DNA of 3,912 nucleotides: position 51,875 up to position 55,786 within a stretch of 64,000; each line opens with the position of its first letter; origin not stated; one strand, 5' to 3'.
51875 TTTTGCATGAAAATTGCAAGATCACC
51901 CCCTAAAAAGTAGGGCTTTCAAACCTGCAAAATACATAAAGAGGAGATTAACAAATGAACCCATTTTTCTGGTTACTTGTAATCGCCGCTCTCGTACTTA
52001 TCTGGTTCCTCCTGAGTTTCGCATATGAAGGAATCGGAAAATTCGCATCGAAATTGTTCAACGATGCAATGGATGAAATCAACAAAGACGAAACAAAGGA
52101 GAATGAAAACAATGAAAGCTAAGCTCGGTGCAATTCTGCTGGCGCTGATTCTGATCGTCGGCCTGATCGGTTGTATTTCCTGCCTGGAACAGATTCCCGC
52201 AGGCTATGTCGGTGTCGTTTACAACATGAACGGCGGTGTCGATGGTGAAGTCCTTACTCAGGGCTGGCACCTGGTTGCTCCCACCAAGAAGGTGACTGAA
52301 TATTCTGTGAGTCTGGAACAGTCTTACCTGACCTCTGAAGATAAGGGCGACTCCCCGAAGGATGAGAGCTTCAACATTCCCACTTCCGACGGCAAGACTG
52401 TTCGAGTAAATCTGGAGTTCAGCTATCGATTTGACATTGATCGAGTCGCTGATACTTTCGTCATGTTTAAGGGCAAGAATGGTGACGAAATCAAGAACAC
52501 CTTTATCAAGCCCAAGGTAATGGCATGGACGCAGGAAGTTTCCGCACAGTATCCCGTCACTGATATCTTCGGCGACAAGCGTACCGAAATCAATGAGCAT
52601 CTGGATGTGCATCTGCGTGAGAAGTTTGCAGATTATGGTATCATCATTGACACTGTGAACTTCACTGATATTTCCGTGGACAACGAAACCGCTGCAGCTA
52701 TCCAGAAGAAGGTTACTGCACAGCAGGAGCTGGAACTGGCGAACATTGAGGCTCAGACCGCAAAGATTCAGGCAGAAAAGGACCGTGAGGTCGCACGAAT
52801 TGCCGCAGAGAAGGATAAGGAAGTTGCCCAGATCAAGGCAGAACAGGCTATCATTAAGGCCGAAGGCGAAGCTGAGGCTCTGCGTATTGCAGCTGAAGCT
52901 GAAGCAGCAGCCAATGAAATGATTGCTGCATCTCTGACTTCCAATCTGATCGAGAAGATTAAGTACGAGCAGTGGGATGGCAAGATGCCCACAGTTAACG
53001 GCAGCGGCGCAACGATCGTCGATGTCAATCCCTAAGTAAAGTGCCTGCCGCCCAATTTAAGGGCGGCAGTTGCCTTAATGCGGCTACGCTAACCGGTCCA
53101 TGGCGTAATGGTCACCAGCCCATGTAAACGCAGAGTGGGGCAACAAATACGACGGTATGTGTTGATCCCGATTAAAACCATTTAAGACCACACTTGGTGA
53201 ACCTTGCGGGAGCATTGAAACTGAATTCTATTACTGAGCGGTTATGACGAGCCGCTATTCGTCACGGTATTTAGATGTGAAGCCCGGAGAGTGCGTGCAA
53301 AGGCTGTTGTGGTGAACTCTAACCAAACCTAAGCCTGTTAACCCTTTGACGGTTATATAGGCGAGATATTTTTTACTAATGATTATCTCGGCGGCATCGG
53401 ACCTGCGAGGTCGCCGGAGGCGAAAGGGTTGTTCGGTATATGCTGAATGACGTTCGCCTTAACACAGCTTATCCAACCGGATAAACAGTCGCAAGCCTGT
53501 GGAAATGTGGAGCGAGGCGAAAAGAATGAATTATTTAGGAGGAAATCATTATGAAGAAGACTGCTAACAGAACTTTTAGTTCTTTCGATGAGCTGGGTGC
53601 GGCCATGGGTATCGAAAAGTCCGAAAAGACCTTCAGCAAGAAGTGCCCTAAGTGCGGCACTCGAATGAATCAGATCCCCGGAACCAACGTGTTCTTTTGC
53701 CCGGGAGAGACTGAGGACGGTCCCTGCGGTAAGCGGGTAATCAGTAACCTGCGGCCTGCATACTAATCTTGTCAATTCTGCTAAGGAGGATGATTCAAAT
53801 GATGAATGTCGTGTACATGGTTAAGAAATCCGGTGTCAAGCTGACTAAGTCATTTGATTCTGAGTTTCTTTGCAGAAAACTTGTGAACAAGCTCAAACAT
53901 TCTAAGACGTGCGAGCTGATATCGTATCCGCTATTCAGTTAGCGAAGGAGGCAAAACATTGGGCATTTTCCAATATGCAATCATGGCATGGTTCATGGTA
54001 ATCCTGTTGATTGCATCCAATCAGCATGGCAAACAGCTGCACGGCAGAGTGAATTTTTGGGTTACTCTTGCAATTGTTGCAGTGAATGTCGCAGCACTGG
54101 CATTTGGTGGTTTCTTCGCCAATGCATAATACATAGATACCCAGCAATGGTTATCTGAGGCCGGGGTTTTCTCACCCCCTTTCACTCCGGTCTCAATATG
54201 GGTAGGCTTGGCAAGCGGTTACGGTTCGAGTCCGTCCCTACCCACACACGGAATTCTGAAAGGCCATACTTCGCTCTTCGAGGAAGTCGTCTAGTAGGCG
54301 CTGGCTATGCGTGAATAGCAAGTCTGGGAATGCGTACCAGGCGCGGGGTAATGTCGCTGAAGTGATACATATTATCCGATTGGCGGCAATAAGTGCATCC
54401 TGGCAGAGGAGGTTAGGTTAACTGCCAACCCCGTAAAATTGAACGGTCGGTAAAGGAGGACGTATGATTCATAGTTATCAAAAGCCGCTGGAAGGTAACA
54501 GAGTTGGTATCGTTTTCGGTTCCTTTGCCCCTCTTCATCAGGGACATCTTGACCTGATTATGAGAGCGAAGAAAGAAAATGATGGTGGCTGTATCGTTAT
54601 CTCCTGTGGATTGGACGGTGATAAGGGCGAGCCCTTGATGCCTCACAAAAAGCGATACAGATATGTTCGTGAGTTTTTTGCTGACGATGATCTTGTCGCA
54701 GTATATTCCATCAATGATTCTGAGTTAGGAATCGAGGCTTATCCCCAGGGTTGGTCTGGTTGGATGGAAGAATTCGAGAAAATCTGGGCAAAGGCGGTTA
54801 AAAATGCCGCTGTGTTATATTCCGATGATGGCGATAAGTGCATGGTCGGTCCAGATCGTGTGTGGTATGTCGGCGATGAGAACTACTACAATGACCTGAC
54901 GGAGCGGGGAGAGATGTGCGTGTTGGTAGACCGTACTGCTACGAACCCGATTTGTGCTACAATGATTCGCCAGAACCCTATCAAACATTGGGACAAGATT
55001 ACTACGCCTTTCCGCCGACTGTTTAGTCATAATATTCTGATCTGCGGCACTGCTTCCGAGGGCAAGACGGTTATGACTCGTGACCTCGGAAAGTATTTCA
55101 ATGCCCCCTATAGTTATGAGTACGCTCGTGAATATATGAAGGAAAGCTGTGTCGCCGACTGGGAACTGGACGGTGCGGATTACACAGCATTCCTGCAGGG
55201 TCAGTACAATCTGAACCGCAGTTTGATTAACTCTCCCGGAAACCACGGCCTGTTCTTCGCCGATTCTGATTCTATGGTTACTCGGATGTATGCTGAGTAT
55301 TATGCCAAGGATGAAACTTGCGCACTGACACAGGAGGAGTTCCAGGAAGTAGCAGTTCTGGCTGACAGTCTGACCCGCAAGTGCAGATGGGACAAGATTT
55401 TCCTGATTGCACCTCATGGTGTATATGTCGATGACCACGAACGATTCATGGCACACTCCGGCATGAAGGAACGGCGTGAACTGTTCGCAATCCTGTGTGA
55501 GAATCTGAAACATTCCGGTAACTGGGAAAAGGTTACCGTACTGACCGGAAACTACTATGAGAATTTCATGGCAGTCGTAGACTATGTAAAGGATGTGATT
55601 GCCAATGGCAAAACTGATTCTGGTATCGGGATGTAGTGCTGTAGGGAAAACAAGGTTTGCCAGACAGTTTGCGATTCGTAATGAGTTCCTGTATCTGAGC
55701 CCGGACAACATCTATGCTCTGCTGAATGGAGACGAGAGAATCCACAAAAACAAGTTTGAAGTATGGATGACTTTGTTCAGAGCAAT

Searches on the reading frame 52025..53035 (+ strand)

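Call 12: search_protein_families(library=pfam, proteins=[window:52025-53035:+], max_evalue=0.01)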
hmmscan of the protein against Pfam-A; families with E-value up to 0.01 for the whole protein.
window:52025-53035:+ (336 aa): 2 families
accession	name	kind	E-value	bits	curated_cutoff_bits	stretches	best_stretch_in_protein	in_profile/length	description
PF01145.31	Band_7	-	6.6e-27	95.1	23.6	1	56-251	2-173/176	SPFH domain / Band 7 family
PF13421.11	Band_7_1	-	0.0022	18.1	24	1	169-231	146-208/211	SPFH domain-Band 7 family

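Call 13: search_protein_families(library=phrogs, proteins=[window:52025-53035:+], max_evalue=0.001)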
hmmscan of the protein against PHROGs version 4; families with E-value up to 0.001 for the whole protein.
window:52025-53035:+ (336 aa): 2 families
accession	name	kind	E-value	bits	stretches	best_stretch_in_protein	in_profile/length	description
phrog_200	-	other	2.9e-63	215.2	1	16-334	62-359/379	lipoprotein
phrog_11908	-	unknown function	0.00014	21.8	0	36-150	9-121/430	-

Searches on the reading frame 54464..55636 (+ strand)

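Call 12: search_protein_families(library=pfam, proteins=[window:54464-55636:+], max_evalue=0.01)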
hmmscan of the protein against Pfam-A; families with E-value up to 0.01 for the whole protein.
window:54464-55636:+ (390 aa): 2 families
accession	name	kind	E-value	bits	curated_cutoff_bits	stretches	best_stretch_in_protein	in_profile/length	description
PF13521.12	AAA_28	-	8e-16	59.1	27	1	191-363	2-160/164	AAA domain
PF01467.32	CTP_transf_like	-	9.5e-08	32.8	21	1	17-170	2-132/133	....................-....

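Call 13: search_protein_families(library=phrogs, proteins=[window:54464-55636:+], max_evalue=0.001)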
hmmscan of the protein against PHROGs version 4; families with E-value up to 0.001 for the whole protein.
window:54464-55636:+ (390 aa): 3 families
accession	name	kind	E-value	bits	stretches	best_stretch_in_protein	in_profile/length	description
phrog_3462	-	moron, auxiliary metabolic gene and host takeover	5.4e-60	204.4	1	14-380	4-342/346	nicotinamide-nucleotide adenylyltransferase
phrog_3041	-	other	1.4e-05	24.7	1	9-75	47-116/678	cytidyltransferase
phrog_395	-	other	4.4e-05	24.4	1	13-75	12-74/373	cytidyltransferase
